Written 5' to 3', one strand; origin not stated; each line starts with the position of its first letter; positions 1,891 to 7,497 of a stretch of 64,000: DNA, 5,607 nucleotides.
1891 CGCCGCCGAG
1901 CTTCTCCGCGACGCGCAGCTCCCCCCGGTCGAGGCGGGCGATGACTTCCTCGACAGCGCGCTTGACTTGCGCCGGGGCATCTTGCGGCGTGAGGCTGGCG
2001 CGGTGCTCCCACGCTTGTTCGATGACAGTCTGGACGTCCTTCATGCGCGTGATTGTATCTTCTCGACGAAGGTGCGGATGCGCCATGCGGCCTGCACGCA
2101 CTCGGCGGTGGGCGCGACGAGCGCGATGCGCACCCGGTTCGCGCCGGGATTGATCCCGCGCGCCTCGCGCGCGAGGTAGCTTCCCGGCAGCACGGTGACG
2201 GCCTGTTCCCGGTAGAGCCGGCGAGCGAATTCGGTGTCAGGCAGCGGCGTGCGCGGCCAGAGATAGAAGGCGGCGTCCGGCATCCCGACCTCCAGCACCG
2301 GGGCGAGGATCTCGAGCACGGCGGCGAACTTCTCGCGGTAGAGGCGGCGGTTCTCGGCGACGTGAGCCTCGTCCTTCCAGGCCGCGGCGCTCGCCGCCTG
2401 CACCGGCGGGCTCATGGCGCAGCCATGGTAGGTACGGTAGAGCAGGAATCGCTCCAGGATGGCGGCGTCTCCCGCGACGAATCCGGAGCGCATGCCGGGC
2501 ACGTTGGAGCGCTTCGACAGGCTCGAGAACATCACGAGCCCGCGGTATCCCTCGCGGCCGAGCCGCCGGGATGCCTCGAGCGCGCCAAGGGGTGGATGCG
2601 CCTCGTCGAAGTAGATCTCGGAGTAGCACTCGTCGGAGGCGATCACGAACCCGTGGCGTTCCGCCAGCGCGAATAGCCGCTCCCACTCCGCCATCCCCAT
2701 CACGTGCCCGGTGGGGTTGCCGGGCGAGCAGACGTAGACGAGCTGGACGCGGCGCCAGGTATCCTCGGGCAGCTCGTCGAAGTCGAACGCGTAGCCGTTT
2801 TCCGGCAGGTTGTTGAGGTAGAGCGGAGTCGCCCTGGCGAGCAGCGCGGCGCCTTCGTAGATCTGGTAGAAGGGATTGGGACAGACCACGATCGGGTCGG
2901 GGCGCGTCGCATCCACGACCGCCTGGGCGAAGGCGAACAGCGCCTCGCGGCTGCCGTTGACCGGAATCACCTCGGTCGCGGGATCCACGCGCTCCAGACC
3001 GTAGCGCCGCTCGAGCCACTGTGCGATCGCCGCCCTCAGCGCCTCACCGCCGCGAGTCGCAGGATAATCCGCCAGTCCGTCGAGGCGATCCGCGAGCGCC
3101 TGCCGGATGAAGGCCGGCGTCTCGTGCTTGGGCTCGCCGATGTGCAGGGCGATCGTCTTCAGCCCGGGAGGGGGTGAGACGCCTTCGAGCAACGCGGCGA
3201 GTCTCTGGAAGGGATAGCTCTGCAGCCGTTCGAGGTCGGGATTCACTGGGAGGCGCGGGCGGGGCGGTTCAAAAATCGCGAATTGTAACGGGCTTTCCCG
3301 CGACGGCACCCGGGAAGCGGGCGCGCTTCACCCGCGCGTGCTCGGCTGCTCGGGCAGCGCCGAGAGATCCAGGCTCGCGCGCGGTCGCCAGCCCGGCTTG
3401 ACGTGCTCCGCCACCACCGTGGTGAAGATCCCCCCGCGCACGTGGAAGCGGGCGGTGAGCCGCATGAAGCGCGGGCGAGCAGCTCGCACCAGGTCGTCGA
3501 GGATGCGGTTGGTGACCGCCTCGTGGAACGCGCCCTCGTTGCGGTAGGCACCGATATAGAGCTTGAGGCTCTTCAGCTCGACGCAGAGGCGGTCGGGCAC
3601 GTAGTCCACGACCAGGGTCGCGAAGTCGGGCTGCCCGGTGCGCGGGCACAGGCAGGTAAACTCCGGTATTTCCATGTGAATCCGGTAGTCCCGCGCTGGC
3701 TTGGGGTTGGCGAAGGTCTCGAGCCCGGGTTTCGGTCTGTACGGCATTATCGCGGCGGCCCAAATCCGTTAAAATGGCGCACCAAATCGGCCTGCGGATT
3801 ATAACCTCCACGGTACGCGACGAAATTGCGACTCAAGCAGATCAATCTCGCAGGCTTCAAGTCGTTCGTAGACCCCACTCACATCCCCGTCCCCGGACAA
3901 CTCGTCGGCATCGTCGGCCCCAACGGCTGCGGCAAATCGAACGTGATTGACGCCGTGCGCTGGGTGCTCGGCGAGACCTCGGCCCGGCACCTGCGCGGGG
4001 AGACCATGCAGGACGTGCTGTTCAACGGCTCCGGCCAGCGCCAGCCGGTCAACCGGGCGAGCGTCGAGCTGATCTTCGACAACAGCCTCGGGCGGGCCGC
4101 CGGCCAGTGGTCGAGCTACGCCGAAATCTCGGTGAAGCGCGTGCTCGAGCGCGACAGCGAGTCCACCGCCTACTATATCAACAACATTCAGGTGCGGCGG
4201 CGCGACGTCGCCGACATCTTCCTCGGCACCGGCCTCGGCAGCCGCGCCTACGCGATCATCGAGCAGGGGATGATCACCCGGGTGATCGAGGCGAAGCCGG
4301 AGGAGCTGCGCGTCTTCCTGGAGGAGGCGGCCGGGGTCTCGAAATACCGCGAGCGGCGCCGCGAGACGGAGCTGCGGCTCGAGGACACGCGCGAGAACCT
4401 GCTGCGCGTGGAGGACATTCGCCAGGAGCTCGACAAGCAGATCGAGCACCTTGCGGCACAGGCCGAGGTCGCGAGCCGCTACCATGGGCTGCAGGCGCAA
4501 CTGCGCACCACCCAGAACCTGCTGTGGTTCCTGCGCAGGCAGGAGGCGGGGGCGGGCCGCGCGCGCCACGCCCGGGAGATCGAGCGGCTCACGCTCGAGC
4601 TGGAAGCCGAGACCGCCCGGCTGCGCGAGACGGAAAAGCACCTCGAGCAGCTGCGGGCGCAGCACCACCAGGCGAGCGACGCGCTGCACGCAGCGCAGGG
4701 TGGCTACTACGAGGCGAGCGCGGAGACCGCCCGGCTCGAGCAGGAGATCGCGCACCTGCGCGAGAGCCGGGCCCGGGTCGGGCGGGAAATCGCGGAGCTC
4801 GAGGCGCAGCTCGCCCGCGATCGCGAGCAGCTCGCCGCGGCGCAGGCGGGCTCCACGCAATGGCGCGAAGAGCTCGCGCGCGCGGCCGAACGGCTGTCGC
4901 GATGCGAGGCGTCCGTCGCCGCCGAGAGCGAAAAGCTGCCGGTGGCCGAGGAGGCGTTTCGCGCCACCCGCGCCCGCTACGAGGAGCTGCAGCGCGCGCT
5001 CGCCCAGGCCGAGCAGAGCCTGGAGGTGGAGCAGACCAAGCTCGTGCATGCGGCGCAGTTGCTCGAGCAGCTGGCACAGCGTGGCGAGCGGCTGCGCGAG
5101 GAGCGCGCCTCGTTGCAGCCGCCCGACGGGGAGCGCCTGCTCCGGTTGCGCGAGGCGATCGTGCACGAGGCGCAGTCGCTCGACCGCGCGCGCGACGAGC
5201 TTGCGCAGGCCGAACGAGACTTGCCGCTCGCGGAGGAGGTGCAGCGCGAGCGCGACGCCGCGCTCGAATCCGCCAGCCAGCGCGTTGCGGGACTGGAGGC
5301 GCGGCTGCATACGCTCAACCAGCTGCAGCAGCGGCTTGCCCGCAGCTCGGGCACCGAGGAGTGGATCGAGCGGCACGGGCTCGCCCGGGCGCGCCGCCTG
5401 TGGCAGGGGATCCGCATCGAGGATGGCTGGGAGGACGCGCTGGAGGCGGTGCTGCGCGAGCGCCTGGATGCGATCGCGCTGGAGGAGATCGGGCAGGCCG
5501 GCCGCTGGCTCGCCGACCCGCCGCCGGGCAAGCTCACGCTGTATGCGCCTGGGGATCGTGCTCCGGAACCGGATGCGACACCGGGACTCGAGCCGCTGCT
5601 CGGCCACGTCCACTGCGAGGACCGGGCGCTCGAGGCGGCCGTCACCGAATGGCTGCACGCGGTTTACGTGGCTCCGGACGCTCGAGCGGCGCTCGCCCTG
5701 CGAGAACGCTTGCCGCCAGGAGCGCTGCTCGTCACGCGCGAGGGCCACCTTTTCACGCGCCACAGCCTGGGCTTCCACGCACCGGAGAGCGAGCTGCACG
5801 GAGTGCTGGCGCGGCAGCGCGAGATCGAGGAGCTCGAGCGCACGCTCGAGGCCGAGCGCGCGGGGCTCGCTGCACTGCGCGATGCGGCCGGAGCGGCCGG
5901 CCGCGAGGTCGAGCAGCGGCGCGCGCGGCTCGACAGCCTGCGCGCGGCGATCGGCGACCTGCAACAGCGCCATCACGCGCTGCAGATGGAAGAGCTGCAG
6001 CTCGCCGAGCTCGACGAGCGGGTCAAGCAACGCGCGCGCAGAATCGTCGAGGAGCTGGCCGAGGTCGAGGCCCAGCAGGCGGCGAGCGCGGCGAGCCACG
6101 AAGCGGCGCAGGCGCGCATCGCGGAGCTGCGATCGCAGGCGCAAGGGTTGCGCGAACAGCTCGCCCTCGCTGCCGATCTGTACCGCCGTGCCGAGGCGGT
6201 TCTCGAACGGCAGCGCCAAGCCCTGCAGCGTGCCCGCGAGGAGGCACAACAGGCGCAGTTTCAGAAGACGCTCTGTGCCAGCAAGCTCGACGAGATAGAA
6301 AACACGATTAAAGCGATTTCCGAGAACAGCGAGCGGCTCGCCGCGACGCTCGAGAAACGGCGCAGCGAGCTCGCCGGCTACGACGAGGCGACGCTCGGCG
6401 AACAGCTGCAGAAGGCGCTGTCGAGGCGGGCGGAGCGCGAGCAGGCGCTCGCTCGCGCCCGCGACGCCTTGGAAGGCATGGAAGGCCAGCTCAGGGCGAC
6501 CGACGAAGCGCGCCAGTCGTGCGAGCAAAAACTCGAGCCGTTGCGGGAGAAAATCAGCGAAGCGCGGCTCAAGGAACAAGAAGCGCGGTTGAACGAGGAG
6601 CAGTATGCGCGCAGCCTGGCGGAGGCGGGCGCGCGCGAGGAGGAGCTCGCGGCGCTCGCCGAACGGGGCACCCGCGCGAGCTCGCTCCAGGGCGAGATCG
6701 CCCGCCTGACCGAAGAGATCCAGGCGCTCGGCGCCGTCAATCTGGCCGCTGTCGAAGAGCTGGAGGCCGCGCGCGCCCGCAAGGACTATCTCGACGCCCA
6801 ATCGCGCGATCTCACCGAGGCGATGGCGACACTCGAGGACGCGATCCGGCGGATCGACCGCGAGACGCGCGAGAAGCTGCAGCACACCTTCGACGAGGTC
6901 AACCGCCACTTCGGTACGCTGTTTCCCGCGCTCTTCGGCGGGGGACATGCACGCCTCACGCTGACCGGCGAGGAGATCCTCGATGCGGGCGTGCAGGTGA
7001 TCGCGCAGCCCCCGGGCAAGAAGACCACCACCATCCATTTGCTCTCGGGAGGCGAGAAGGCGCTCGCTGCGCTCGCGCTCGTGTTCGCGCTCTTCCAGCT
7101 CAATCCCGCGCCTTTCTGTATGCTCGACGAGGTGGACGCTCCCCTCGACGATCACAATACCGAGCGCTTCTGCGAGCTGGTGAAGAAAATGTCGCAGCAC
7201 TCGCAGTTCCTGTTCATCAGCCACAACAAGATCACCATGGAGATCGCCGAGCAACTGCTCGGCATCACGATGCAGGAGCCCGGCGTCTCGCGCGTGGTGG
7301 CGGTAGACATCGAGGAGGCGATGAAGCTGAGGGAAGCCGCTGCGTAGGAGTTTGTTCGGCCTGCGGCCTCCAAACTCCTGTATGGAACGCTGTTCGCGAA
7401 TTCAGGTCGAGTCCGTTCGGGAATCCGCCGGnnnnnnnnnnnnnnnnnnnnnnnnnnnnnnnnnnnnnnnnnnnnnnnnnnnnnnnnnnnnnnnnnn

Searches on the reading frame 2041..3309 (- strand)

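Call 15: search_protein_families(library=ncbifam, proteins=[window:2041-3309:-], max_evalue=1e-10)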
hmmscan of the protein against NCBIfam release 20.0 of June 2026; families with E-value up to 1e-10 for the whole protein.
window:2041-3309:- (422 aa): 54 families (the best 25 are shown)
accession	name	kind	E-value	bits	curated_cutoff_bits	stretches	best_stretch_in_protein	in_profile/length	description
TIGR03538.1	DapC_gpp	equivalog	3.1e-189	628.9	474.6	1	22-415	1-395/395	succinyldiaminopimelate transaminase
NF004494.0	PRK05839.1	equivalog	5.6e-103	344.6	485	1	29-417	3-374/376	succinyldiaminopimelate transaminase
TIGR03537.1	DapC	equivalog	1.5e-75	254.4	453.6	1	57-408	7-344/350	succinyldiaminopimelate transaminase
TIGR03539.1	DapC_actino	equivalog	1.1e-61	208.9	355.65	1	30-410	2-355/357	succinyldiaminopimelate transaminase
NF006756.0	PRK09276.1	subfamily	7e-58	196.4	507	1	26-413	8-384/387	LL-diaminopimelate aminotransferase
TIGR03540.1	DapC_direct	equivalog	2.7e-56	191.1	593.25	1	27-412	7-381/383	LL-diaminopimelate aminotransferase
NF041364.1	GntC_guanitoxin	equivalog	1.3e-51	175.6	415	1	54-413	2-355/356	guanitoxin biosynthesis PLP-dependent (S)-gamma-hydroxy-L-arginine cyclodehydratase GntC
NF006604.0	PRK09148.1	equivalog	2.4e-44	152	648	1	27-419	9-393/406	LL-diaminopimelate aminotransferase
NF005815.0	PRK07681.1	equivalog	4.8e-43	147.7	545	1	29-413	12-384/399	LL-diaminopimelate aminotransferase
NF005977.0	PRK08068.1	subfamily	9e-43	147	494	1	27-413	7-385/391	transaminase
NF004611.0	PRK05942.1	equivalog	8.8e-41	140.2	628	1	26-411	12-386/394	aspartate aminotransferase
NF005816.0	PRK07682.1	equivalog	2.8e-37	128.3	620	1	52-419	31-387/390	aminotransferase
NF006033.0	PRK08175.1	equivalog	4.2e-36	124.8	647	1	26-415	13-394/407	alanine transaminase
NF005855.0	PRK07777.1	equivalog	1.2e-35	123.6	553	1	52-412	30-385/391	pyridoxal phosphate-dependent aminotransferase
NF006387.0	PRK08636.1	equivalog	2.5e-35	122.3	675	1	27-418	11-401/403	LL-diaminopimelate aminotransferase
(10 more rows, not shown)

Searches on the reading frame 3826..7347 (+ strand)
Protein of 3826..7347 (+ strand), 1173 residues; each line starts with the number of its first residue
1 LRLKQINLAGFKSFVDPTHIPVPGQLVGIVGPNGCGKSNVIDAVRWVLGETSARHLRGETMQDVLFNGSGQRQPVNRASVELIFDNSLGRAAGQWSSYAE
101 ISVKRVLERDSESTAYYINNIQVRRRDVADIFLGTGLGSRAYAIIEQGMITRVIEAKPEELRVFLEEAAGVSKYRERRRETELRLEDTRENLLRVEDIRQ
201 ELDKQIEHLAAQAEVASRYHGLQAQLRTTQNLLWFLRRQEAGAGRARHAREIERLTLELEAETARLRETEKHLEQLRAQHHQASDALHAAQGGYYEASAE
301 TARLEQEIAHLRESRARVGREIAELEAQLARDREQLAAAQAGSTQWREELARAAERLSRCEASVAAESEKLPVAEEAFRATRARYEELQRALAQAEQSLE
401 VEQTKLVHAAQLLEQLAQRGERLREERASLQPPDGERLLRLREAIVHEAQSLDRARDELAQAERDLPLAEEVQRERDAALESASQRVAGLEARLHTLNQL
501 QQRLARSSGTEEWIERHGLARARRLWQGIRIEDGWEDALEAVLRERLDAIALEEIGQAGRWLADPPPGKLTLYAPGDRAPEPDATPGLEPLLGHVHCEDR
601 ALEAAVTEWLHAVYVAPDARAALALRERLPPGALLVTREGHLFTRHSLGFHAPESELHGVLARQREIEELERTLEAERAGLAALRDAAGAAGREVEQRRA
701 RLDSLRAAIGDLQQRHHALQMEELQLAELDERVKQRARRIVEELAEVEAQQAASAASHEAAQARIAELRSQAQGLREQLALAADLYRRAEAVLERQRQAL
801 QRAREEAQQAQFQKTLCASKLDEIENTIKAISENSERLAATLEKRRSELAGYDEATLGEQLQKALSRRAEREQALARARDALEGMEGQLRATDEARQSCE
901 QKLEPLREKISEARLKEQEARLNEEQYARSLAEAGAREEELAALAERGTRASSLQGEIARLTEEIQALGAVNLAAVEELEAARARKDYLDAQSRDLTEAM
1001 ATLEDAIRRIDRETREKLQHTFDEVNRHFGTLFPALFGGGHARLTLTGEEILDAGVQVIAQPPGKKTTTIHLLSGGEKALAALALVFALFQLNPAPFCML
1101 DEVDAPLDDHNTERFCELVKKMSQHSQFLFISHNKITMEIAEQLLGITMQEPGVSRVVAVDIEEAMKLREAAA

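Call 15: search_protein_families(library=ncbifam, proteins=[window:3826-7347:+], max_evalue=1e-10)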
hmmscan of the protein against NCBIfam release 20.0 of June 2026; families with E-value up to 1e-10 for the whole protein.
window:3826-7347:+ (1173 aa): 7 families
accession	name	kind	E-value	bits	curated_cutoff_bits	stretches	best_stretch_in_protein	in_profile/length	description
TIGR02168.1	SMC_prok_B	equivalog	0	1066.2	567.35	1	2-1162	1-1181/1181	chromosome segregation protein SMC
TIGR02169.1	SMC_prok_A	equivalog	8.8e-131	437.7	729.4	2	665-1161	671-1164/1165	chromosome segregation protein SMC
NF045487.1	ASRP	equivalog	1.5e-30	106.4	300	1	664-1123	155-583/593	archaea-specific SMC-related protein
NF002572.0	PRK02224.1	equivalog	5.2e-18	64.7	1087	1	1-516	1-513/888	DNA double-strand break repair ATPase Rad50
NF003034.1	PRK03918.1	equivalog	1.1e-16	60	700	0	883-1158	608-876/878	DNA double-strand break repair ATPase Rad50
NF041034.1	Rad50_Sulf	equivalog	3.6e-13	48.3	1000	0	1-57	1-56/872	DNA double-strand break repair ATPase Rad50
NF041035.1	Rad50_Halo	equivalog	1.6e-11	43.4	1000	0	1-278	1-265/883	DNA double-strand break repair ATPase Rad50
